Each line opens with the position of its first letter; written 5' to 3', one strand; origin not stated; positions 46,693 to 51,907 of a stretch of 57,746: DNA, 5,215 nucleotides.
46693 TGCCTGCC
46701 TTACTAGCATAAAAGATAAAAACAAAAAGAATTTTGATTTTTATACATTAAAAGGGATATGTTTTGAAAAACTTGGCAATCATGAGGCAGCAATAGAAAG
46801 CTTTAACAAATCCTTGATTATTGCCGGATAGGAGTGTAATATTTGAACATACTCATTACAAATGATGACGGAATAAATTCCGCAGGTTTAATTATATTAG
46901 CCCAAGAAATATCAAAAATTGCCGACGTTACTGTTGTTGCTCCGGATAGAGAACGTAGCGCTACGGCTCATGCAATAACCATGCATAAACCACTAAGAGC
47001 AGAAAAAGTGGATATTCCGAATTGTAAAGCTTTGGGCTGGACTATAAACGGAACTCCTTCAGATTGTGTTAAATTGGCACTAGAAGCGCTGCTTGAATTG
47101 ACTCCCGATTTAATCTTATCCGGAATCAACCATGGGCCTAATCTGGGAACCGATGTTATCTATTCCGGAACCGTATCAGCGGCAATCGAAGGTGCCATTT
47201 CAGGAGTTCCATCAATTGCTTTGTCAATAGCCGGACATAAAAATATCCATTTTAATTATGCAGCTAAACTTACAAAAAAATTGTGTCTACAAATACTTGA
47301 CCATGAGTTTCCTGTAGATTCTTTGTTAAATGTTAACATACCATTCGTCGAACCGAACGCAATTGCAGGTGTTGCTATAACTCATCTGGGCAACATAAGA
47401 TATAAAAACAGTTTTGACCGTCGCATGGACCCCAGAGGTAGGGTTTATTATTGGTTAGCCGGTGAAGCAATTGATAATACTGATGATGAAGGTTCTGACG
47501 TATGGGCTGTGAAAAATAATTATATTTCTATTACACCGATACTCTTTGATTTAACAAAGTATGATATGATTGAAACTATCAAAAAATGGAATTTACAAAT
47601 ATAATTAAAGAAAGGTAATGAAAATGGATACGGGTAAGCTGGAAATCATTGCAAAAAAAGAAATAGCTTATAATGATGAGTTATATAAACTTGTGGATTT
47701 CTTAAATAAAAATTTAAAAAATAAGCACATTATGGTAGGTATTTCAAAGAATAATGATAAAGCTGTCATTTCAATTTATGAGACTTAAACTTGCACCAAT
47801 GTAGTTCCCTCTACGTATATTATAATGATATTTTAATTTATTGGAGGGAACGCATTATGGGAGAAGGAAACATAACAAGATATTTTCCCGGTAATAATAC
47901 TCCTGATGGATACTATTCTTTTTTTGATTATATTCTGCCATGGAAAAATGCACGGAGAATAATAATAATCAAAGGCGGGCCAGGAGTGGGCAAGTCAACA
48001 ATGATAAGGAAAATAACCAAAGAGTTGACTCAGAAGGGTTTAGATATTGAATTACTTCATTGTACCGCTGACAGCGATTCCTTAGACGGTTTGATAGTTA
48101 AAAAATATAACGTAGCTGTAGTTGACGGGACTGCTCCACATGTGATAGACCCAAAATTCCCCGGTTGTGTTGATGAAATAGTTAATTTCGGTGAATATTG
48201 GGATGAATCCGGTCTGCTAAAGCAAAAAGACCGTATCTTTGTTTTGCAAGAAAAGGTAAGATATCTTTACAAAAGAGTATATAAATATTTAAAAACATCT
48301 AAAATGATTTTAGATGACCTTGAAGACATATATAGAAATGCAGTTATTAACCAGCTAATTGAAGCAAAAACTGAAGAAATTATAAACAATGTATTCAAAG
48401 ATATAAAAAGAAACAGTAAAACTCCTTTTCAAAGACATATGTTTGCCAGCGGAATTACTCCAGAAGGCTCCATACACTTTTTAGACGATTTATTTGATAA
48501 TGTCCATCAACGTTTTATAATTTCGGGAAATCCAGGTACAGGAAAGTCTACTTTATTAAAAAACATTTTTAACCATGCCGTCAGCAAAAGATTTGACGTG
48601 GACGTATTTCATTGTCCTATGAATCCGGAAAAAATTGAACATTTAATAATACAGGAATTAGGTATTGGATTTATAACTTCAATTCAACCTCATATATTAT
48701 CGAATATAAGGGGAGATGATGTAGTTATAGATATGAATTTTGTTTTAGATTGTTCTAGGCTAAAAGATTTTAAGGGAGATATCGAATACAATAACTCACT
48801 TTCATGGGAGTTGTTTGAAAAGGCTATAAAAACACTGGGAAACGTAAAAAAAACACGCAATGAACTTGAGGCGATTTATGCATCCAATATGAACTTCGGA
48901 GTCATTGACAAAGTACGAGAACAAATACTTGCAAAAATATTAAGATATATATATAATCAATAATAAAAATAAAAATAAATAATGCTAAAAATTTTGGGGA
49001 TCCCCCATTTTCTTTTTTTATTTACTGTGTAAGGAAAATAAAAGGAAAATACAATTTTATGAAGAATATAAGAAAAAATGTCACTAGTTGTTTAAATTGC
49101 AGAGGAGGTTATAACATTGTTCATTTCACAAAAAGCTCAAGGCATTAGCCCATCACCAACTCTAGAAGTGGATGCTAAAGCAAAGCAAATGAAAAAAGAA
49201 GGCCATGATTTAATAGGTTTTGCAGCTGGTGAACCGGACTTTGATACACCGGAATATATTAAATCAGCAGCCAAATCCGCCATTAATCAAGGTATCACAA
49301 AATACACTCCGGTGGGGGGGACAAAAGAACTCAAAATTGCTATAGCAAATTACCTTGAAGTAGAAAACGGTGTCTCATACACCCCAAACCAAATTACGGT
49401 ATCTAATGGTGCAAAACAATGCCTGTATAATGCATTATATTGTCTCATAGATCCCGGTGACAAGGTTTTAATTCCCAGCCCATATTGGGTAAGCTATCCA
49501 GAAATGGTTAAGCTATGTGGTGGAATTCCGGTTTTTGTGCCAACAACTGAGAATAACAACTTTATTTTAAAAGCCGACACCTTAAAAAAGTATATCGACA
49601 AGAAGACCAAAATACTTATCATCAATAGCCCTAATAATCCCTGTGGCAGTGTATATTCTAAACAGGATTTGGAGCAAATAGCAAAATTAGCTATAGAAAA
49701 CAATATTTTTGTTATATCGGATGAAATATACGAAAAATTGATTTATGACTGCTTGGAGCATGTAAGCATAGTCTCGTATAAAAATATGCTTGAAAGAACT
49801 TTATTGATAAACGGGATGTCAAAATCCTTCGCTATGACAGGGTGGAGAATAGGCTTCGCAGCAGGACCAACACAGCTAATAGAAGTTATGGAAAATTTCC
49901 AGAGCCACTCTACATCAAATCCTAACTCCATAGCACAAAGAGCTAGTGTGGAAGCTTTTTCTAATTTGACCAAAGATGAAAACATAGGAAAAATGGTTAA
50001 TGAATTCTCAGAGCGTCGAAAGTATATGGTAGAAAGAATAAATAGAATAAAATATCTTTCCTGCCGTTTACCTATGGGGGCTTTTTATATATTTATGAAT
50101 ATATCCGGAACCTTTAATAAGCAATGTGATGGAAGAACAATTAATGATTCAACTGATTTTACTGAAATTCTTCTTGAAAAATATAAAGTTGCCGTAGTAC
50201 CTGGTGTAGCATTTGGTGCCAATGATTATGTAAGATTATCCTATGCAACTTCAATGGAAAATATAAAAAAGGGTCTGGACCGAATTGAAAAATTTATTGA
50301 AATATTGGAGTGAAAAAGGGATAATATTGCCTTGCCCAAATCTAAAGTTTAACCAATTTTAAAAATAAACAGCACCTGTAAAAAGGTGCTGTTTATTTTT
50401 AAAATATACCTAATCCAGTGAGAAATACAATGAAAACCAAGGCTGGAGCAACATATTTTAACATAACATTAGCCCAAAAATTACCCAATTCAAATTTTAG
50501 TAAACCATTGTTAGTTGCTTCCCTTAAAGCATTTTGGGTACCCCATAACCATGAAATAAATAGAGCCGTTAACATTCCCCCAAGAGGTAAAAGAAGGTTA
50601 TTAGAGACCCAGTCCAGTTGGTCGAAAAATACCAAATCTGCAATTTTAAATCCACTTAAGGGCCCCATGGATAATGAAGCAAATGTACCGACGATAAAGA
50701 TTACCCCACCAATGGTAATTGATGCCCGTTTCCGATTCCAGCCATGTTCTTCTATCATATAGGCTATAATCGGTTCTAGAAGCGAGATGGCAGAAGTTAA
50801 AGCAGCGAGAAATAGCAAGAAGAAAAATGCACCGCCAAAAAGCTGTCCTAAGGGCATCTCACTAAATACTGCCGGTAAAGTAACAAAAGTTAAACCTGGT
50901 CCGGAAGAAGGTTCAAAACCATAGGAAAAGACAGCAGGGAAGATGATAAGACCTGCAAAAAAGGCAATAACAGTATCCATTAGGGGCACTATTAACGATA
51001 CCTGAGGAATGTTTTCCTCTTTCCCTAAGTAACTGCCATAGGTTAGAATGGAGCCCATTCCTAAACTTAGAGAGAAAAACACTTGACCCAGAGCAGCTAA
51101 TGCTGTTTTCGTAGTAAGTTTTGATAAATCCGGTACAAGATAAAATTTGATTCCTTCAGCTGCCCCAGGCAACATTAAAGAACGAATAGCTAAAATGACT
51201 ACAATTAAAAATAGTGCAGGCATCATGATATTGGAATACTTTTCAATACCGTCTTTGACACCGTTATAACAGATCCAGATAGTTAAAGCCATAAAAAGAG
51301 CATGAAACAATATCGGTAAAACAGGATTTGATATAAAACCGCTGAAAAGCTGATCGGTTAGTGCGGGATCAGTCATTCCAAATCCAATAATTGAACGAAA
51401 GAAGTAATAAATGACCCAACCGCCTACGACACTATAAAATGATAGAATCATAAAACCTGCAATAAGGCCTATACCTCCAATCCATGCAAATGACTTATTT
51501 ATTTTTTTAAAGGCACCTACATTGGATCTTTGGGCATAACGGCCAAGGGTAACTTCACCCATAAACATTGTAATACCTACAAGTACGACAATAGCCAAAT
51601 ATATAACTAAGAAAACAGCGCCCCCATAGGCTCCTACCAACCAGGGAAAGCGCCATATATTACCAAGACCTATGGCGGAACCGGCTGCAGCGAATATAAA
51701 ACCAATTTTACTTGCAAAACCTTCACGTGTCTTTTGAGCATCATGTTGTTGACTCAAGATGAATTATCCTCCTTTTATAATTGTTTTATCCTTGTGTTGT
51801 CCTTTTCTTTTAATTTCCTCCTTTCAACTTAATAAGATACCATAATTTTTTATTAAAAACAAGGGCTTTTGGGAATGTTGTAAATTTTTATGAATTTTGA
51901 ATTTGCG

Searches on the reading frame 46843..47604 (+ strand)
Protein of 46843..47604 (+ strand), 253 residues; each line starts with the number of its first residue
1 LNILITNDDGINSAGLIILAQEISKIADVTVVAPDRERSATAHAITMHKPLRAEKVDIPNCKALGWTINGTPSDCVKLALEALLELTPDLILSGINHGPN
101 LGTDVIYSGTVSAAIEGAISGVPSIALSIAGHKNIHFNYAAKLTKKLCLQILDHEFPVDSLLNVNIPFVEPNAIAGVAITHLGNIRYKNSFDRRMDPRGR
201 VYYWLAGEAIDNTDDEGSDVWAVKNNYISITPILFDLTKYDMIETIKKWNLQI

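Call 70: search_protein_families(library=ncbifam, proteins=[window:46843-47604:+], max_evalue=1e-15)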
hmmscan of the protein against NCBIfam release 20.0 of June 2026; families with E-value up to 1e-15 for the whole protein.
window:46843-47604:+ (253 aa): 13 families
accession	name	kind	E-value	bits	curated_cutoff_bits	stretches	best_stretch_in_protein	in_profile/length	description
NF001492.0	PRK00346.2-2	equivalog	4.1e-97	324.4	271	1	1-249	4-256/261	5'/3'-nucleotidase SurE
NF001490.0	PRK00346.1-4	equivalog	8.6e-88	293.8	233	1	1-250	1-251/254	5'/3'-nucleotidase SurE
NF010545.0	PRK13935.1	equivalog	4.5e-82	275.1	365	1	1-249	1-248/254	stationary phase survival protein SurE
NF001489.0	PRK00346.1-3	equivalog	1.1e-81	273.9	295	1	1-250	1-245/250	5'/3'-nucleotidase SurE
NF010542.0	PRK13932.1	equivalog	2.7e-79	266.1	436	1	2-252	11-260/261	stationary phase survival protein SurE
NF001494.0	PRK00346.2-4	equivalog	2.3e-76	256.7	313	1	2-250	3-257/259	5'/3'-nucleotidase SurE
TIGR00087.1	surE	equivalog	5.5e-74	248.7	135.1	1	1-238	1-252/252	5'/3'-nucleotidase SurE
NF001491.0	PRK00346.2-1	equivalog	3e-73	246.3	290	1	1-249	3-261/266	5'/3'-nucleotidase SurE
NF010543.0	PRK13933.1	equivalog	3.9e-72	242.8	280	1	1-249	1-250/253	stationary phase survival protein SurE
NF001488.0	PRK00346.1-1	equivalog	2.9e-60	203.7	396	1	1-250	1-244/253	5'/3'-nucleotidase SurE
NF001493.0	PRK00346.2-3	equivalog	9.9e-52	176.2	230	1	1-174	5-183/269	5'/3'-nucleotidase SurE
NF010544.0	PRK13934.1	equivalog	9.9e-51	172.4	325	1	1-246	1-250/266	stationary phase survival protein SurE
NF010541.0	PRK13931.1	equivalog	1.2e-43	149.4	422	1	1-247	1-257/261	5'/3'-nucleotidase SurE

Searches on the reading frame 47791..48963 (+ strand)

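Call 70: search_protein_families(library=ncbifam, proteins=[window:47791-48963:+], max_evalue=1e-15)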
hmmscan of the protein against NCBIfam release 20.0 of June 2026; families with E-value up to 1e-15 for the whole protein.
window:47791-48963:+ (390 aa): 4 families
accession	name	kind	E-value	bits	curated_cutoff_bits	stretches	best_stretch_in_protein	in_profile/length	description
NF005320.0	PRK06851.1-6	equivalog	6.1e-96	321.5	556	1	28-386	5-360/363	hypothetical protein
NF005317.0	PRK06851.1-1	equivalog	4.3e-76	256.6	689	1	26-383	3-357/369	hypothetical protein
NF005319.0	PRK06851.1-5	equivalog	3.4e-34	118.5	739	1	29-165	23-157/360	hypothetical protein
NF005318.0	PRK06851.1-2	equivalog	1.4e-31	110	734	1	129-371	101-343/353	hypothetical protein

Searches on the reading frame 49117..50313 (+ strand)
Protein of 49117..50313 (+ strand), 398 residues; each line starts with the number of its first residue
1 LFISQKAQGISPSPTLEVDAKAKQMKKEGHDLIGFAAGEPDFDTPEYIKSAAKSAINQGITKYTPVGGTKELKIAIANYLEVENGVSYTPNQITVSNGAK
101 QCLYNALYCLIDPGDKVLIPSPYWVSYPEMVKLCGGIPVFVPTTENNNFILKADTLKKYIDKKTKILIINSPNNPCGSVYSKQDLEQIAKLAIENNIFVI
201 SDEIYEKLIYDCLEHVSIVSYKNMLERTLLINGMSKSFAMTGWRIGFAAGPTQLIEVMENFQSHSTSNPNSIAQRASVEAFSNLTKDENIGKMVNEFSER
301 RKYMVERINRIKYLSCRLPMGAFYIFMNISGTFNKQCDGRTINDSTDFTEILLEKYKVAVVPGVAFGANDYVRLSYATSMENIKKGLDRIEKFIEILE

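Call 70: search_protein_families(library=ncbifam, proteins=[window:49117-50313:+], max_evalue=1e-15)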
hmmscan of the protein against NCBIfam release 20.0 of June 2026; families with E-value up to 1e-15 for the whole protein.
window:49117-50313:+ (398 aa): 57 families (the best 25 are shown)
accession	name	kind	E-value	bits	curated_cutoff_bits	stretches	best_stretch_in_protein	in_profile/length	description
NF041091.1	asp_aminotase_Arch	equivalog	4.5e-136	453.6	550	1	5-395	2-376/376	aspartate aminotransferase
NF004769.0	PRK06107.1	equivalog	5.8e-127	423.8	617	1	5-397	8-401/402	aspartate transaminase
NF005817.0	PRK07683.1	equivalog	1.5e-99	333.3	575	1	23-395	21-382/387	aminotransferase A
NF005816.0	PRK07682.1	equivalog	1.3e-96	323.5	620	1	3-395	6-384/390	aminotransferase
NF004975.0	PRK06348.1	equivalog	9.2e-95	317.8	549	1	20-393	19-382/384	pyridoxal phosphate-dependent aminotransferase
NF041364.1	GntC_guanitoxin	equivalog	1.8e-93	313.3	415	1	35-393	3-356/356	guanitoxin biosynthesis PLP-dependent (S)-gamma-hydroxy-L-arginine cyclodehydratase GntC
NF006229.0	PRK08361.1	equivalog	4.5e-90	302.5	624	1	2-395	9-389/391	aspartate aminotransferase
NF005588.0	PRK07309.1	equivalog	6.6e-89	298.5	576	1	31-395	31-387/391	pyridoxal phosphate-dependent aminotransferase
NF004770.0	PRK06108.1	subfamily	4.1e-77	259.6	422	1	8-395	18-393/396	pyridoxal phosphate-dependent aminotransferase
NF005601.0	PRK07337.1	equivalog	6.5e-77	259.3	496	1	3-394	8-392/394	pyridoxal phosphate-dependent aminotransferase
NF006514.0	PRK08960.1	equivalog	4.6e-73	246.3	554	1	3-394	5-385/388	pyridoxal phosphate-dependent aminotransferase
NF006756.0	PRK09276.1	subfamily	3e-72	243.7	507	1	3-392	4-384/387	LL-diaminopimelate aminotransferase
NF006230.0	PRK08363.1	equivalog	1.4e-71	241.4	534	1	4-395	5-393/398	alanine aminotransferase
TIGR03540.1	DapC_direct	equivalog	7.6e-70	235.8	593.25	1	5-392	4-382/383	LL-diaminopimelate aminotransferase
NF005855.0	PRK07777.1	equivalog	6.9e-68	229.7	553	1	31-390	29-384/391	pyridoxal phosphate-dependent aminotransferase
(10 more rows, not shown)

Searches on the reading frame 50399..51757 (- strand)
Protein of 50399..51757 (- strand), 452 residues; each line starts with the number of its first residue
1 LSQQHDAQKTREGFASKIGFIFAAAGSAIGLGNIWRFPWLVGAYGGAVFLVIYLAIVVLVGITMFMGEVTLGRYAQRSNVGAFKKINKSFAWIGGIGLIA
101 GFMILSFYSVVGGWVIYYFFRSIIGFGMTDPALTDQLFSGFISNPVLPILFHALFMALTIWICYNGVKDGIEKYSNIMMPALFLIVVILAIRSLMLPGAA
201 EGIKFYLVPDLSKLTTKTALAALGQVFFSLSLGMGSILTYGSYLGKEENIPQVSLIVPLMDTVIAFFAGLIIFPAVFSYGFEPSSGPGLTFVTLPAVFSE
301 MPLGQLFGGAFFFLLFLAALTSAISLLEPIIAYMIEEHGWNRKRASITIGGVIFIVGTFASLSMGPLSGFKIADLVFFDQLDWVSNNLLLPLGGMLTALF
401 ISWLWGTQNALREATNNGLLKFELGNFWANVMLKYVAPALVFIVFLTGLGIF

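Call 70: search_protein_families(library=ncbifam, proteins=[window:50399-51757:-], max_evalue=1e-15)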
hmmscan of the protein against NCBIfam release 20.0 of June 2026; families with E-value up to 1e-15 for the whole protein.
window:50399-51757:- (452 aa): 1 family
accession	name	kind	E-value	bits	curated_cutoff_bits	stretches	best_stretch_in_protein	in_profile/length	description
NF037979.1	Na_transp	subfamily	5e-42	144.3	50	1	20-363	7-345/419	sodium-dependent transporter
